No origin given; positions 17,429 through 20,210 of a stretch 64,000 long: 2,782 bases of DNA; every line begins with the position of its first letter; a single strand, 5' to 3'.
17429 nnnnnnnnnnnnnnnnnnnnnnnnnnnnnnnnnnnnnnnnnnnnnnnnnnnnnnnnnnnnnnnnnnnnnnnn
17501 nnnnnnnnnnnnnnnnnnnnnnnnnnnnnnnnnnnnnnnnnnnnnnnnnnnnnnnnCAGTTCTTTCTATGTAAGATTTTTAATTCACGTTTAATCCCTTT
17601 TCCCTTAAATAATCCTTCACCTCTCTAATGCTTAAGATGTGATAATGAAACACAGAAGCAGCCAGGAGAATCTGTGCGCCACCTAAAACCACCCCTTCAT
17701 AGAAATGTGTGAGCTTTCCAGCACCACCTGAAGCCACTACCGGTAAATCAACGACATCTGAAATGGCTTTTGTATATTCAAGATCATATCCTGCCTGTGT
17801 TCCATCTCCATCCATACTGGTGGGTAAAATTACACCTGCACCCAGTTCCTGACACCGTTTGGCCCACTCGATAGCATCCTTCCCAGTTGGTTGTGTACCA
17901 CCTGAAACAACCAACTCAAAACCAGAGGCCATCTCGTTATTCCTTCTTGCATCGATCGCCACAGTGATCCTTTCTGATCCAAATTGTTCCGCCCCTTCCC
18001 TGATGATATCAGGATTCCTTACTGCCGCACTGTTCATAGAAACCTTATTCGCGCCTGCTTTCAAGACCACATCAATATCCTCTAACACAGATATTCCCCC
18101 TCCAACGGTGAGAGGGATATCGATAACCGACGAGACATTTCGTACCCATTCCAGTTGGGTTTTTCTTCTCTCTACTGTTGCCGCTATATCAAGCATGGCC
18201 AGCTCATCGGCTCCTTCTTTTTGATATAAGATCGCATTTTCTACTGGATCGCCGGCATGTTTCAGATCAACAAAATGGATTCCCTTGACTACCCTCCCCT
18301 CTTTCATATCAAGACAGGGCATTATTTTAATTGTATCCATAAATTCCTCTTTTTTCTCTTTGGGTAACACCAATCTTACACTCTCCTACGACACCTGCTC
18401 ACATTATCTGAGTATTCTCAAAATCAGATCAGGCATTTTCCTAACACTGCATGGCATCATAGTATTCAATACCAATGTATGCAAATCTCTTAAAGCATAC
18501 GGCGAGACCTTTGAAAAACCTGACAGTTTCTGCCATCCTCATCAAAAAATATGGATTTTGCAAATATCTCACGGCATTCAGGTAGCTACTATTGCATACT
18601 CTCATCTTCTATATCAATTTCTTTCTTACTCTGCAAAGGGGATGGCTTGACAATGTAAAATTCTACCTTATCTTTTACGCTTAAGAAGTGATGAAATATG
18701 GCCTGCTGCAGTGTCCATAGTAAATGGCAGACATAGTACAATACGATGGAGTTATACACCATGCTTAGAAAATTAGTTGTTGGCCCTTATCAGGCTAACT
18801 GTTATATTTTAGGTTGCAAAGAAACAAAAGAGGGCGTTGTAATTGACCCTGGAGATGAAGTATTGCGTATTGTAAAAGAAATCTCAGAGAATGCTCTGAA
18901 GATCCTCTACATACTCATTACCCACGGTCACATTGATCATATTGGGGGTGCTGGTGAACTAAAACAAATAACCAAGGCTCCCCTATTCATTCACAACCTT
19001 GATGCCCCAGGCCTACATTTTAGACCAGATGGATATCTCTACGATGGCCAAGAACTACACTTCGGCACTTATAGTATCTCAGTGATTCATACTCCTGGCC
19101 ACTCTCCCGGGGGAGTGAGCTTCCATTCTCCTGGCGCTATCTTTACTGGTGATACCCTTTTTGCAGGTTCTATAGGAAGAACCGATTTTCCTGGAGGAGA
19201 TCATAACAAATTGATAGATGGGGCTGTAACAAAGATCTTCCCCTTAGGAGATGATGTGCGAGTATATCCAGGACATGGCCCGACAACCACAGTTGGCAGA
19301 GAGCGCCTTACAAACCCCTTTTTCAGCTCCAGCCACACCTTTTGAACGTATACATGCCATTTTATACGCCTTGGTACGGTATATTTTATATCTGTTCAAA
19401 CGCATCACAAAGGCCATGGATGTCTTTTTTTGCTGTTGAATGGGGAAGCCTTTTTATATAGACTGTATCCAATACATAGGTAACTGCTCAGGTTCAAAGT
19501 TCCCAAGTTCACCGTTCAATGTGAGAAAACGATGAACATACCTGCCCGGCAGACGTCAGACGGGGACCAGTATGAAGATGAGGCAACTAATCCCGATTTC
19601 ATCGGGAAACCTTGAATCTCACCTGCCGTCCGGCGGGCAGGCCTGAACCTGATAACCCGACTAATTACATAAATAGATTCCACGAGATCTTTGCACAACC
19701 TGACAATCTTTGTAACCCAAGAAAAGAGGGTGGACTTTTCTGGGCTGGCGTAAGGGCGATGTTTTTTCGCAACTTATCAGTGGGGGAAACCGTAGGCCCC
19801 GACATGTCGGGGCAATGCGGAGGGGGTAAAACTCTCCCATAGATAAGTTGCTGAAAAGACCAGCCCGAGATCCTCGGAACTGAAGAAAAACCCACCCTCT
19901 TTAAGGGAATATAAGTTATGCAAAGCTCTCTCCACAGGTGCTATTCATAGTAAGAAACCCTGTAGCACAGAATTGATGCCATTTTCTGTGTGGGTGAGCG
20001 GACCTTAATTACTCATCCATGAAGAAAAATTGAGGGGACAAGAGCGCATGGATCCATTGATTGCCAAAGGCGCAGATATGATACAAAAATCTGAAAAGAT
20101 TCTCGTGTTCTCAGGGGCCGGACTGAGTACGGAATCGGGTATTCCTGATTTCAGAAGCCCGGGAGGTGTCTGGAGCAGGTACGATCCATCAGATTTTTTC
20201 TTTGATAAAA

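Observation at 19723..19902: A ~180-nt rod-like folded element in the 680-bp spacer upstream of the sirtuin gene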

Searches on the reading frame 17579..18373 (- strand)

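Call 8: search_protein_families(library=pfam, proteins=[window:17579-18373:-], max_evalue=0.01)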
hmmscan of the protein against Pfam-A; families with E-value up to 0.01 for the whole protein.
window:17579-18373:- (264 aa): 5 families
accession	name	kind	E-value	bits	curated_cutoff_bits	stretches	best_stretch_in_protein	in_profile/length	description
PF00977.27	His_biosynth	-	6.2e-71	238.9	23.6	1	16-246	1-226/228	Histidine biosynthesis protein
PF03060.21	NMO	-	1.9e-06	27.9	28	1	71-116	179-224/331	Nitronate monooxygenase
PF05690.20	ThiG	-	3.5e-06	27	23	1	166-241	132-207/247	Thiazole biosynthesis protein ThiG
PF02581.23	TMP-TENI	-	5.1e-06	26.4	27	0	51-116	112-179/180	Thiamine monophosphate synthase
PF01207.24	Dus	-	0.0039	16.8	20.4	1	70-134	169-233/311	Dihydrouridine synthase (Dus)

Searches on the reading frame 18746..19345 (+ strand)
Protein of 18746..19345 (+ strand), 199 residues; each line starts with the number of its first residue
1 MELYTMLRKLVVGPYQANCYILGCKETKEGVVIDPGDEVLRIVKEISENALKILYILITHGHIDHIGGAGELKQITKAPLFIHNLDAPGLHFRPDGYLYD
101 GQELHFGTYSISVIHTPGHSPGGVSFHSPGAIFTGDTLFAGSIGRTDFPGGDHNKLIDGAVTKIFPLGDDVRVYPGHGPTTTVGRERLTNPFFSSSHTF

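Call 8: search_protein_families(library=pfam, proteins=[window:18746-19345:+], max_evalue=0.01)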
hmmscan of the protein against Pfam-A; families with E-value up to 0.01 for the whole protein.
window:18746-19345:+ (199 aa): 2 families
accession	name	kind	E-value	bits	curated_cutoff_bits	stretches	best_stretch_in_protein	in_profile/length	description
PF00753.33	Lactamase_B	-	6.1e-28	98.5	22.7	1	13-177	2-196/196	Metallo-beta-lactamase superfamily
PF12706.13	Lactamase_B_2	-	6e-05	23.2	27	1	31-80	3-60/200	Beta-lactamase superfamily domain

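Call 12: find_encoding_contigs(protein=window:18746-19345:+, flank=3000, max_places=10)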
Protein window:18746-19345:+ (199 aa): no gene with exactly this product is on record in the collection.

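Call 52: find_encoding_contigs(protein=window:18761-19345:+, flank=2500, max_places=10)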
Protein window:18761-19345:+ (194 aa): 13 contigs read that carry it; 9 places shown.
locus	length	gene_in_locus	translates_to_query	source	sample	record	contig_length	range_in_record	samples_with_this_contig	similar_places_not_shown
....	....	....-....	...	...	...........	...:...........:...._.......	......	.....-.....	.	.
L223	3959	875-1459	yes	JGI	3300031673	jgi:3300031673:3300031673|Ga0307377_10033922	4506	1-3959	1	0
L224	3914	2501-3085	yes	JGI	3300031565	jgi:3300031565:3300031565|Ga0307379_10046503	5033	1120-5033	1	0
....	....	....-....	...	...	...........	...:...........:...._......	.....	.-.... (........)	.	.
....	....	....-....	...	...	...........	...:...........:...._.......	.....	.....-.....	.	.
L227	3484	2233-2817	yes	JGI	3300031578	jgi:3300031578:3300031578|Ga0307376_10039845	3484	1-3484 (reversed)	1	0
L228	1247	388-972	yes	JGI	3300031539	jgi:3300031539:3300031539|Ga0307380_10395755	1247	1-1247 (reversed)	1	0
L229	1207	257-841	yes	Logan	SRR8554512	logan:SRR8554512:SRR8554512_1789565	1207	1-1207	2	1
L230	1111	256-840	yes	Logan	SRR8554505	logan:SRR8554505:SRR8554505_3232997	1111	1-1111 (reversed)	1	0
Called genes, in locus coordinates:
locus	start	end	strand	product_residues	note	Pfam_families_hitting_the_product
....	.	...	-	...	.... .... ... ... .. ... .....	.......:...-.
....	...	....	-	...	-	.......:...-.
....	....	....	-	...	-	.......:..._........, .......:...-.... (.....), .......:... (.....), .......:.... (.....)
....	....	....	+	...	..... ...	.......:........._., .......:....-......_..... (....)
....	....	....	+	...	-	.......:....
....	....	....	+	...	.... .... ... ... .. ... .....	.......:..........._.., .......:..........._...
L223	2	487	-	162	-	?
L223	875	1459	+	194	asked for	PF00753:Lactamase_B, PF23023:Anti-Pycsar_Apyc1 (weak)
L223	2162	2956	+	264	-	PF02146:SIR2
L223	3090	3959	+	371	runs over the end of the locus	PF01118:Semialdhyde_dh, PF02774:Semialdhyde_dhC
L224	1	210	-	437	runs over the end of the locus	PF06050:HGD-D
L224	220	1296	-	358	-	PF06050:HGD-D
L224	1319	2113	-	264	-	PF00977:His_biosynth, PF02581:TMP-TENI (faint), PF03060:NMO (faint), PF05690:ThiG (faint)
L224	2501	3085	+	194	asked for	PF00753:Lactamase_B, PF23023:Anti-Pycsar_Apyc1 (weak)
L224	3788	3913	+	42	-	?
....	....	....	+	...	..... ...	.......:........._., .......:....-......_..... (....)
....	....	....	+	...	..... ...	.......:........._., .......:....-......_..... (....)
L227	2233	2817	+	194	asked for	PF00753:Lactamase_B, PF23023:Anti-Pycsar_Apyc1 (weak)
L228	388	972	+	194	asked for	PF00753:Lactamase_B, PF23023:Anti-Pycsar_Apyc1 (weak)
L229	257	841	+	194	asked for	PF00753:Lactamase_B, PF23023:Anti-Pycsar_Apyc1 (weak)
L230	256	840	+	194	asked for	PF00753:Lactamase_B, PF23023:Anti-Pycsar_Apyc1 (weak)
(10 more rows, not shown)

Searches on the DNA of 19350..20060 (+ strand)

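Call 6: search_rna_families(source=window, start=19350, end=20060, threshold=evalue, max_evalue=10, show_alignments=3)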
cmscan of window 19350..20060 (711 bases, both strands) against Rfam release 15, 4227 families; matches with E-value up to 10: 2.
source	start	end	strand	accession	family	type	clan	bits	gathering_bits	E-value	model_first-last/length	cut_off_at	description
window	19930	20038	+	RF00377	snoU6-53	Gene; snRNA; snoRNA; CD-box;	-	13.8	36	5.1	1-110/110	no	Small nucleolar RNA U6-53/MBII-28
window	19900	19950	-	RF02292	TtnuCD16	Gene; snRNA; snoRNA; CD-box;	-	12.9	75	8.4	1-58/58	no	Tetrahymena snoRNA TtnuCD16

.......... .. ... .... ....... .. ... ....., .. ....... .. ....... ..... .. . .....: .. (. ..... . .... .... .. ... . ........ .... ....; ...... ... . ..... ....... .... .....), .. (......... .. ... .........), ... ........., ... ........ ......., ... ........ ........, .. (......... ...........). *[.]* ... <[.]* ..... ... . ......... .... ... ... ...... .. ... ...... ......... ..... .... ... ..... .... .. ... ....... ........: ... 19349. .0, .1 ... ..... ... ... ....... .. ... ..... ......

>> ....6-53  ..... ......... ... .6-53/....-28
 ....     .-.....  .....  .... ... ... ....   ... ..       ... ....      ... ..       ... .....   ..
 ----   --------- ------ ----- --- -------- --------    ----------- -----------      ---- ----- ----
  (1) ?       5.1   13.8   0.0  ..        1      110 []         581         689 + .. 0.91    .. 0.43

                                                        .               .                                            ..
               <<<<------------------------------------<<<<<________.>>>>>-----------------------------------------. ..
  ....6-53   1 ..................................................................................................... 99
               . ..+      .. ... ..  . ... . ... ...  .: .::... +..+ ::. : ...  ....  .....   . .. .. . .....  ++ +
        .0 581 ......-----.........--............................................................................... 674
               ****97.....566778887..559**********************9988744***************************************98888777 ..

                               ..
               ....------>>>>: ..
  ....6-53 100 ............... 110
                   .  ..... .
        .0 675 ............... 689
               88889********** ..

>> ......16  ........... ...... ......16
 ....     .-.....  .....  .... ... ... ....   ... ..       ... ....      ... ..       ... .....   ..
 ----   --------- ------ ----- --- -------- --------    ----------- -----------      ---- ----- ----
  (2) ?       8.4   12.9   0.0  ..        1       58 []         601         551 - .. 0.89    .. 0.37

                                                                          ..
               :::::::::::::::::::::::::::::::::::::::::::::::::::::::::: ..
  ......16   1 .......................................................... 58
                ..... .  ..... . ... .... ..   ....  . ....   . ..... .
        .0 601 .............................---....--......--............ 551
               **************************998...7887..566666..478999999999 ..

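Call 46: search_dna_similar(query=window:19684-19930:+, collection=plasmids, mode=distant, max_evalue=0.01)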
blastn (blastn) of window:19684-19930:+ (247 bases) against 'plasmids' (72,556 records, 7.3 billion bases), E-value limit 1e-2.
No match.

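Call 61: search_dna_similar(query=window:19684-19930:+, collection=phages, mode=distant, max_evalue=0.01)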
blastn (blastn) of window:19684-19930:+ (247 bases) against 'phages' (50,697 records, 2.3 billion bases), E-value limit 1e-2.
No match.
